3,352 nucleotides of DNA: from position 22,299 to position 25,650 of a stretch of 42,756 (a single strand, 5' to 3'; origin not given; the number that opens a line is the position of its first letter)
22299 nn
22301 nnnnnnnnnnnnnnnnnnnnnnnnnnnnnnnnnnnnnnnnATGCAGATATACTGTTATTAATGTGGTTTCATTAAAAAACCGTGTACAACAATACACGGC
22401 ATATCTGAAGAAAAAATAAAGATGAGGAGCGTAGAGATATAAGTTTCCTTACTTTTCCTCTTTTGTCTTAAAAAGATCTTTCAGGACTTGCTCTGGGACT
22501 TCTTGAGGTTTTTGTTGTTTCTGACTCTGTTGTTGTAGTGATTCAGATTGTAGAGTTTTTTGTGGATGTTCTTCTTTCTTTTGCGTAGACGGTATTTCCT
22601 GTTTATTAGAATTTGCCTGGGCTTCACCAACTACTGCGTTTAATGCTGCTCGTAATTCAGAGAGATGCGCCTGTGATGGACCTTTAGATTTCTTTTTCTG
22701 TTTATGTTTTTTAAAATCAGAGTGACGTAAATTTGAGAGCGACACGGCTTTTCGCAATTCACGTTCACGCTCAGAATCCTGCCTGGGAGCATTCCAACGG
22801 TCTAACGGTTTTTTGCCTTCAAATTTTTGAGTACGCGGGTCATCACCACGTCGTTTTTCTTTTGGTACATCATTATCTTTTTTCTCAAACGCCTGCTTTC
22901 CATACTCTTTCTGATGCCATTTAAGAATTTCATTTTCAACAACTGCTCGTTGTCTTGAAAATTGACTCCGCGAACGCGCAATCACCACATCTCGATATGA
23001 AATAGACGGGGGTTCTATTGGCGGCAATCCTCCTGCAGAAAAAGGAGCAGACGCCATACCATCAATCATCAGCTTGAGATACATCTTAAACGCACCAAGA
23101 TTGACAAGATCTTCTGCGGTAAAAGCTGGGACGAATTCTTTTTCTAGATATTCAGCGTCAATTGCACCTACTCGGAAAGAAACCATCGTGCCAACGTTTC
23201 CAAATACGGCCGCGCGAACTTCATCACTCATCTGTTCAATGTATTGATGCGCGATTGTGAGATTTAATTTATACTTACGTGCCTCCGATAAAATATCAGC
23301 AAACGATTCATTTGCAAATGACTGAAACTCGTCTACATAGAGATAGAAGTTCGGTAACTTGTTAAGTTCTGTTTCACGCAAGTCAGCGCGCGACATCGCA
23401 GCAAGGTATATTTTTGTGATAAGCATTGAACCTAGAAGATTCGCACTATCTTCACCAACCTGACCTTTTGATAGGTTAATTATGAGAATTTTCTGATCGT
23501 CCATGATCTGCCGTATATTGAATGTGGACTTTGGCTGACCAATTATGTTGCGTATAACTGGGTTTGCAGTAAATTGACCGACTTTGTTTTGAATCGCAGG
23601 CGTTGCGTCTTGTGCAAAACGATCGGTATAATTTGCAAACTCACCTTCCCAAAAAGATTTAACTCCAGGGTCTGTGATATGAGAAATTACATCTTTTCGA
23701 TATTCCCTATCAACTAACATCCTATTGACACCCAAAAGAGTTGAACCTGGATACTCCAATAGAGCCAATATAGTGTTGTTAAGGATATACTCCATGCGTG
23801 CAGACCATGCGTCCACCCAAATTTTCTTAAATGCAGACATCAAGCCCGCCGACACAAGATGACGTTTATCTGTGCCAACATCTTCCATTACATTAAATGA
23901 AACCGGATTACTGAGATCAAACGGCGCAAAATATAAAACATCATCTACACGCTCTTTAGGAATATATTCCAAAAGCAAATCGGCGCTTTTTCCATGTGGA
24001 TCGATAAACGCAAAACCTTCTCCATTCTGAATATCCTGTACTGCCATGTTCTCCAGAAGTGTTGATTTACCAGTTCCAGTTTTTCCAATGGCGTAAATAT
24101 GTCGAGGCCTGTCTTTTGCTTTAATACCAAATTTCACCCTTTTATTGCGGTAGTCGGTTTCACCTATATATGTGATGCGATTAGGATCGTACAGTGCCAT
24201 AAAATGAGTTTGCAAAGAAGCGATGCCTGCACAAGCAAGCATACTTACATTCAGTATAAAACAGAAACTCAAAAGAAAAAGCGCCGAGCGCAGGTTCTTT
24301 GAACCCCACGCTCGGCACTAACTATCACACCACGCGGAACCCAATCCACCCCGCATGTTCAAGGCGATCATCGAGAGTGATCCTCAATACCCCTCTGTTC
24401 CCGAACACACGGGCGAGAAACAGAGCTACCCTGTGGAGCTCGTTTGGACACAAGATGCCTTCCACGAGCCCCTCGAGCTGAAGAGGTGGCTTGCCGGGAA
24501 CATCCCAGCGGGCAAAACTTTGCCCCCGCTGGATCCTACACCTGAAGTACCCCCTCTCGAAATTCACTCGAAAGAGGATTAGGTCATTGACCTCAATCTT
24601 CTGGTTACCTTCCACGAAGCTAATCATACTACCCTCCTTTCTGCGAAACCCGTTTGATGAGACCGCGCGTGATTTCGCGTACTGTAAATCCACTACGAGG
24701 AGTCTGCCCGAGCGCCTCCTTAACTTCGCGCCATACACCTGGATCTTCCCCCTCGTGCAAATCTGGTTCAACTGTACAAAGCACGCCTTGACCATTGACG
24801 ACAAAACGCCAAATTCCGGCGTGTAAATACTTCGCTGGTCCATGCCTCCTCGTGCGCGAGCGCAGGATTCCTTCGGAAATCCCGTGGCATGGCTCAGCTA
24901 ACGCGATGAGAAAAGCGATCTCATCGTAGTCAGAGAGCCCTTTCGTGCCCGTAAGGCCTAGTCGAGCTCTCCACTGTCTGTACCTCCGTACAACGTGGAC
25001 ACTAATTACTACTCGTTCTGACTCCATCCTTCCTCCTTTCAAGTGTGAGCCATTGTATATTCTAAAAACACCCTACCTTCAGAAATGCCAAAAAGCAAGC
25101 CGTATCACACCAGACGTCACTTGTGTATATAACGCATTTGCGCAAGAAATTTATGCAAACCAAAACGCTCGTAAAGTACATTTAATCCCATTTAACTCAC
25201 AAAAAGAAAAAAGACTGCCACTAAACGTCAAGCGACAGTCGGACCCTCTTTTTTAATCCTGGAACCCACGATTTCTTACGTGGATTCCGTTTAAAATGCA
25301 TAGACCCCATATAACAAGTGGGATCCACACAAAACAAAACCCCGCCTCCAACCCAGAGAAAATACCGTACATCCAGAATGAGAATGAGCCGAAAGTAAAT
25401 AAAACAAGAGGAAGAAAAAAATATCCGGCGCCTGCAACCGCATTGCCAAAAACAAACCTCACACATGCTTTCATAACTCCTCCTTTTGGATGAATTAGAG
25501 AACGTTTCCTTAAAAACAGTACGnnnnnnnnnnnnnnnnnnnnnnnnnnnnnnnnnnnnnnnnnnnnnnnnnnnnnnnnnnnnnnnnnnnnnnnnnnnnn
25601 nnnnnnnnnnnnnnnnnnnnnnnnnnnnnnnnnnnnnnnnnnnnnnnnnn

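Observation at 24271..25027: G+C-rich, SD-led, translationally coupled two-gene ORFan cassette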

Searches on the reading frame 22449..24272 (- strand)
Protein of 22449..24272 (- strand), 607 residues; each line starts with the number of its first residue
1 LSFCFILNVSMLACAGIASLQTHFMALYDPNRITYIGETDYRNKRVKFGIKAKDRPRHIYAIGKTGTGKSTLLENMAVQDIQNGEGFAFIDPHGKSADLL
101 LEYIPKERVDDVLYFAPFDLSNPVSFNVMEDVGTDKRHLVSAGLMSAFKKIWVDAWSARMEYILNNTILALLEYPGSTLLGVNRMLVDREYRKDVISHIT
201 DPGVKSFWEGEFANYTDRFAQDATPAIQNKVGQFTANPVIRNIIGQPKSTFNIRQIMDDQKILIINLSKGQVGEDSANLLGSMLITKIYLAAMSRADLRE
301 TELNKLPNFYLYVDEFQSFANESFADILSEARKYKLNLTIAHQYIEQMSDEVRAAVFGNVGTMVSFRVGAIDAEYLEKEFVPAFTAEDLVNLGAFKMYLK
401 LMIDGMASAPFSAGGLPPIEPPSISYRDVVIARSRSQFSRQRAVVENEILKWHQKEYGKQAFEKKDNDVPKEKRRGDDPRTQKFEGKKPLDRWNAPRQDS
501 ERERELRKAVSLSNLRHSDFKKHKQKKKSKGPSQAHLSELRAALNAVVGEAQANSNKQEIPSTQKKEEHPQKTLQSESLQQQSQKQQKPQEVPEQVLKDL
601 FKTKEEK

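Call 4: search_protein_families(library=pfam, proteins=[window:22449-24272:-], max_evalue=1)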
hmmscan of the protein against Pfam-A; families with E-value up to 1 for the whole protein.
window:22449-24272:- (607 aa): 10 families
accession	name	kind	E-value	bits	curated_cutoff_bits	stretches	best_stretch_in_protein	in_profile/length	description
PF10412.15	TrwB_AAD_bind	-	7.6e-06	25.5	20.5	1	54-364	13-306/387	Type IV secretion-system coupling protein DNA-binding domain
PF02534.20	T4SS-DNA_transf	-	8.6e-05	22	20.1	1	48-350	44-346/468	Type IV secretory system Conjugative DNA transfer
PF12696.13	TraG-D_C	-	0.00048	20.5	22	1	309-368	2-66/126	TraM recognition site of TraD and TraG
PF13401.12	AAA_22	-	0.00096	19.9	27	1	55-101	4-51/130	AAA domain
PF25199.1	nSTAND_NTPase5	-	0.0024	18.1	34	1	51-105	36-91/145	Novel STAND NTPase 5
PF01935.23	DUF87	-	0.016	15.8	23.2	1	43-117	9-81/220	Helicase HerA, central domain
PF01555.25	N6_N4_Mtase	-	0.022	15.2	26.7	1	436-600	87-178/221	DNA methylase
PF13191.12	AAA_16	-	0.17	12.8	32.6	1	53-78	21-46/167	AAA ATPase domain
PF13555.12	AAA_29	-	0.19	12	27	1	60-75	26-41/61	P-loop containing region of AAA domain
PF00005.33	ABC_tran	-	0.6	11.2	25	1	59-79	14-34/137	ABC transporter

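Call 17: find_related_loci(query=window:22449-24242:-, collection=genome_contigs, flank=6000)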
Query window:22449-24242:- (597 aa) in genome_contigs; peptide patterns used: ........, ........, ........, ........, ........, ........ (x = any residue, [..] = any of these).
598 stretches matched a pattern (row limit reached: there are more); 592 encode a relative of the query (tblastn E <= 1e-3); the best 80 are kept; 80 distinct loci.
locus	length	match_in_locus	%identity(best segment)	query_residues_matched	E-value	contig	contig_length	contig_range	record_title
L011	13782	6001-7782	76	15-596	0e+0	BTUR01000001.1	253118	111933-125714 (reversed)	MAG: Candidatus Campbellbacteria bacterium AMX-MBFR-44 DNA, sequence01, whole genome shotgun sequence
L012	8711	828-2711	64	18-592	0e+0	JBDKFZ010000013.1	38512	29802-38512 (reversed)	MAG: Candidatus Parcubacteria bacterium isolate farmington_2019_sw_WHONDRS-S19S_0053_B_bin.31 scaffold_333212, whole gen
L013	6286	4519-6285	66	18-560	0e+0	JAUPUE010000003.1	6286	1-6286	MAG: Patescibacteria group bacterium isolate erpe_2018_sw_6hr_WHONDRS-SW48-000087_B_bin.85 scaffold_421134, whole genome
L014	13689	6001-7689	70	15-538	0e+0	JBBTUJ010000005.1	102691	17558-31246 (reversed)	MAG: Patescibacteria group bacterium isolate H41-bin157_1 H41_bin157_1_000000000005, whole genome shotgun sequence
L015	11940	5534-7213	63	18-570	0e+0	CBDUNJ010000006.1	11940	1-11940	MAG TPA_asm: uncultured bacterium isolate SRR22808125_concoct_2 genome assembly, contig: ERZ25043434.3374, whole genome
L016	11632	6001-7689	62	17-595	0e+0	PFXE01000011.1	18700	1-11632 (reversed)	MAG: Candidatus Zambryskibacteria bacterium CG_4_9_14_3_um_filter_40_16 CG_4_9_14_3_um_filter_150_scaffold_3311_c, whole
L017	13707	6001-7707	62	18-592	0e+0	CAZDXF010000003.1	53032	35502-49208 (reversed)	MAG TPA_asm: uncultured Candidatus Saccharibacteria bacterium isolate SRP329715_co1_365 genome assembly, contig: NODE_72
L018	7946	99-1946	58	19-591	0e+0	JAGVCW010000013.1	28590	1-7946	MAG: Candidatus Paceibacterota bacterium isolate WC_11 c_000000011455, whole genome shotgun sequence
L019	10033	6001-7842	60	15-596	0e+0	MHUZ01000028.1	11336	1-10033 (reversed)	MAG: Candidatus Yonathbacteria bacterium RIFOXYD1_FULL_52_36 rifoxyd1_full_scaffold_4524, whole genome shotgun sequence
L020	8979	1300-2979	60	9-592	0e+0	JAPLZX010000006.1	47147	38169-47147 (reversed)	MAG: Candidatus Zambryskiibacteriota bacterium isolate LacPavin_0419_WC90_MAG_35_8 LacPavin_0419_WC90_scaffold_116899, w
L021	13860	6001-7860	58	21-587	0e+0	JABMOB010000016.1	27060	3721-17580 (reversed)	MAG: Parcubacteria group bacterium isolate bin.649 k141_3418317, whole genome shotgun sequence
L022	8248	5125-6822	62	22-596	0e+0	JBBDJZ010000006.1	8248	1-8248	MAG: Candidatus Paceibacterota bacterium isolate LejiaA_44_33 Lejia_A_11860_length_8248_cov_19, whole genome shotgun seq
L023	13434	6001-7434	70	17-493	0e+0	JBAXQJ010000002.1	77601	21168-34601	MAG: bacterium isolate ELA554 MAG554_2, whole genome shotgun sequence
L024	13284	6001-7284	76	19-446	0e+0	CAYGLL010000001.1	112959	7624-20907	MAG TPA_asm: uncultured Candidatus Saccharibacteria bacterium isolate ERP113451_co5_314 genome assembly, contig: NODE_11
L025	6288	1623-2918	75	15-444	0e+0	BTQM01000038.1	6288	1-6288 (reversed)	MAG: Patescibacteria group bacterium BMS9Abin13 DNA, NODE_4968_length_6288, whole genome shotgun sequence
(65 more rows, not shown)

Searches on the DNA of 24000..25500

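Call 19: search_rna_families(source=window, start=24000, end=25500, threshold=evalue, max_evalue=10)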
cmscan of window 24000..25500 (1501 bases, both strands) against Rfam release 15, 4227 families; matches with E-value up to 10: 3.
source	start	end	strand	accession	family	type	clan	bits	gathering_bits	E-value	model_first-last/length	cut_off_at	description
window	24161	24320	+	RF01416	NrrF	Gene; antisense;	-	20.6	60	0.24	1-160/160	no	NrrF RNA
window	24151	24185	+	RF03838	MIR8032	Gene; miRNA;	-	15.2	78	6.8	1-48/48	no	MIR8032 microRNA precursor family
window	24283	24316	-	RF04143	MIR869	Gene; miRNA;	-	13.3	330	2.4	1-298/298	no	MIR869 microRNA precursor family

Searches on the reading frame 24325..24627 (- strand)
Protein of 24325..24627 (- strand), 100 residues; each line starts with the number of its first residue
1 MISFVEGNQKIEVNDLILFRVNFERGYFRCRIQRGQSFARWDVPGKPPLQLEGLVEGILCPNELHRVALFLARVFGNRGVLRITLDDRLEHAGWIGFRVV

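Call 4: search_protein_families(library=pfam, proteins=[window:24325-24627:-], max_evalue=1)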
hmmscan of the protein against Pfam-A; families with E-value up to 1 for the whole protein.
window:24325-24627:- (100 aa): 0 families

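Call 5: search_protein_families(library=padloc, proteins=[window:24325-24627:-], max_evalue=10)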
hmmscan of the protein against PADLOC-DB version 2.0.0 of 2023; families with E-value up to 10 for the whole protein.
window:24325-24627:- (100 aa): 0 families

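Call 6: search_protein_families(library=ncbifam, proteins=[window:24325-24627:-], max_evalue=10)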
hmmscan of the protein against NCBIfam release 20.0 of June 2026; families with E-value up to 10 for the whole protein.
window:24325-24627:- (100 aa): 0 families

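Call 7: search_protein_families(library=phrogs, proteins=[window:24325-24627:-], max_evalue=10)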
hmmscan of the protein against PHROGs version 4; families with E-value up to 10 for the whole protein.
window:24325-24627:- (100 aa): 0 families

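Call 13: find_homologous_proteins(query=window:24325-24627:-, max_evalue=0.01)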
Query window:24325-24627:- (100 aa): 1 proteins with E <= 0.01 among 1 candidates.
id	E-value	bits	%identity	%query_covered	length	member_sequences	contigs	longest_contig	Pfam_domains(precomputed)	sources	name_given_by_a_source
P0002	1.2e-59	217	99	100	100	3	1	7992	-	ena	-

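Call 15: find_encoding_contigs(protein=P0002, flank=10000, max_places=10)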
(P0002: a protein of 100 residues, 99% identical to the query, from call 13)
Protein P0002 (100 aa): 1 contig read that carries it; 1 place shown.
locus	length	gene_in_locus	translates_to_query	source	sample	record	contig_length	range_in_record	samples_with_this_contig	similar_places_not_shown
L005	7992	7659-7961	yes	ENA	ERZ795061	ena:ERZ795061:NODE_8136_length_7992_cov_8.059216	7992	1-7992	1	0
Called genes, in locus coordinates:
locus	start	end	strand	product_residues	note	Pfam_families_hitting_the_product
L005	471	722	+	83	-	-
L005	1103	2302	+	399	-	PF01168:Ala_racemase_N, PF00842:Ala_racemase_C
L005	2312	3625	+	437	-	PF01225:Mur_ligase, PF08245:Mur_ligase_M, PF02875:Mur_ligase_C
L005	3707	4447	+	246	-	-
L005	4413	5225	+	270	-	PF00590:TP_methylase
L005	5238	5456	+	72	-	-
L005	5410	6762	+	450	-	PF13200:DUF4015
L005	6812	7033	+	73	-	-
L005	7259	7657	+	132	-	-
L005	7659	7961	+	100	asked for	-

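Call 32: search_solved_structures(query=window:24325-24627:-, max_evalue=10, show_alignments=2)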
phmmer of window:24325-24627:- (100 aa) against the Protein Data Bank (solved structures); distinct sequences matched with E-value up to 10: 2.
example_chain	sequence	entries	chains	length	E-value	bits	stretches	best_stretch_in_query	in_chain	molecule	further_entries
7ujj_G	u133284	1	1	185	0.21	15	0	31-52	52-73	DARPin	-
1eu1_A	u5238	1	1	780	1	12.7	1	26-65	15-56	DIMETHYL SULFOXIDE REDUCTASE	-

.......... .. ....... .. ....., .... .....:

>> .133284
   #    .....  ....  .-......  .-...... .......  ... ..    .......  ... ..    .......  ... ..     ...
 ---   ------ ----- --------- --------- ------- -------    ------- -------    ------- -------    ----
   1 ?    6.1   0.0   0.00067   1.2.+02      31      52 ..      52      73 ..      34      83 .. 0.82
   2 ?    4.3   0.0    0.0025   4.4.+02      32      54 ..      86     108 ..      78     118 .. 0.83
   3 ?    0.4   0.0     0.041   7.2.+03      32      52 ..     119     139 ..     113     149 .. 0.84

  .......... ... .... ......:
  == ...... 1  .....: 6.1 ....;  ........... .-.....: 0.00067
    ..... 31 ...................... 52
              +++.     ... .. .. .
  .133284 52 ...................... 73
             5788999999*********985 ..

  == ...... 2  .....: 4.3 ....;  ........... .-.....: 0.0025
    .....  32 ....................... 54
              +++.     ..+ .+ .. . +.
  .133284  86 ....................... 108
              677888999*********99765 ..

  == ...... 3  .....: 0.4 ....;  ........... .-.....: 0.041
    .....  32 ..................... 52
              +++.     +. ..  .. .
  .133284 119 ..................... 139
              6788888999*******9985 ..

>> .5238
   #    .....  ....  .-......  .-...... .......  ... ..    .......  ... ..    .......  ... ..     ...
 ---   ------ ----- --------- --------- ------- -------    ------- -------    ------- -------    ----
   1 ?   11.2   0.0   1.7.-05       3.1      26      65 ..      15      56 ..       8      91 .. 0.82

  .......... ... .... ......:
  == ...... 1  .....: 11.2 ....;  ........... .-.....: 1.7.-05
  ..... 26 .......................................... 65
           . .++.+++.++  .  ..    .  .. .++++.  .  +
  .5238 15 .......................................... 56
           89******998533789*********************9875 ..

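Call 87: search_solved_structures(query=A8, max_evalue=10, show_alignments=2)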
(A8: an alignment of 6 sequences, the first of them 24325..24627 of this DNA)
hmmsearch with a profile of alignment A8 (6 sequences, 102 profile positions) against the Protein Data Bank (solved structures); distinct sequences matched with E-value up to 10: 1.
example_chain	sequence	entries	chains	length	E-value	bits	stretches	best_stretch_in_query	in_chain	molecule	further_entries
7nzd_AAA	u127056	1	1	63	0.3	14.3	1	6-40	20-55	E3 ubiquitin-protein ligase SH3RF1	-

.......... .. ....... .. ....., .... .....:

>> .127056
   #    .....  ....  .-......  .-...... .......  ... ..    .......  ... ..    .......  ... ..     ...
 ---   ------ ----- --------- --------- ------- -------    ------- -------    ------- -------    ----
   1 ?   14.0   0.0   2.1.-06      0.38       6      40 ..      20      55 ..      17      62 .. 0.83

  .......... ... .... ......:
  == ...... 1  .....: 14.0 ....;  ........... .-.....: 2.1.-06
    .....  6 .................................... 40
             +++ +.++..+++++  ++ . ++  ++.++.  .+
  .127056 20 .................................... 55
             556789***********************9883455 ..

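Call 88: search_protein_families(library=pfam, alignment_id=A8, max_evalue=5)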
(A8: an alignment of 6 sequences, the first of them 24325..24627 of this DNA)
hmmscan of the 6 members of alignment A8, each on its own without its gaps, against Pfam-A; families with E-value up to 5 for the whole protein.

A. member 1, window:24325-24627:- (100 aa): 0 families

B. families by the number of members that match (of 6 scanned): 1 family
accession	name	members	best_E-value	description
PF05955.16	Herpes_gp2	1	0.057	Equine herpesvirus glycoprotein gp2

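Call 96: find_related_loci(query=A9, collection=metagenome_contigs, flank=4000)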
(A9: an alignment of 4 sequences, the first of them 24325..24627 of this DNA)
Query A9 (100 aa) in metagenome_contigs; peptide patterns used: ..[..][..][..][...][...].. (x = any residue, [..] = any of these).
231 stretches matched a pattern, but none encodes a relative of the query by tblastn (E <= 1e-3).

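Call 98: find_related_loci(query=A9, collection=viral_contigs, flank=4000)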
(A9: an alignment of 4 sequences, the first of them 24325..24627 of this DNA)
Query A9 (100 aa) in viral_contigs; peptide patterns used: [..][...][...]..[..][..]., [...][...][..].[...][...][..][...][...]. (x = any residue, [..] = any of these).
116 stretches matched a pattern, but none encodes a relative of the query by tblastn (E <= 1e-3).
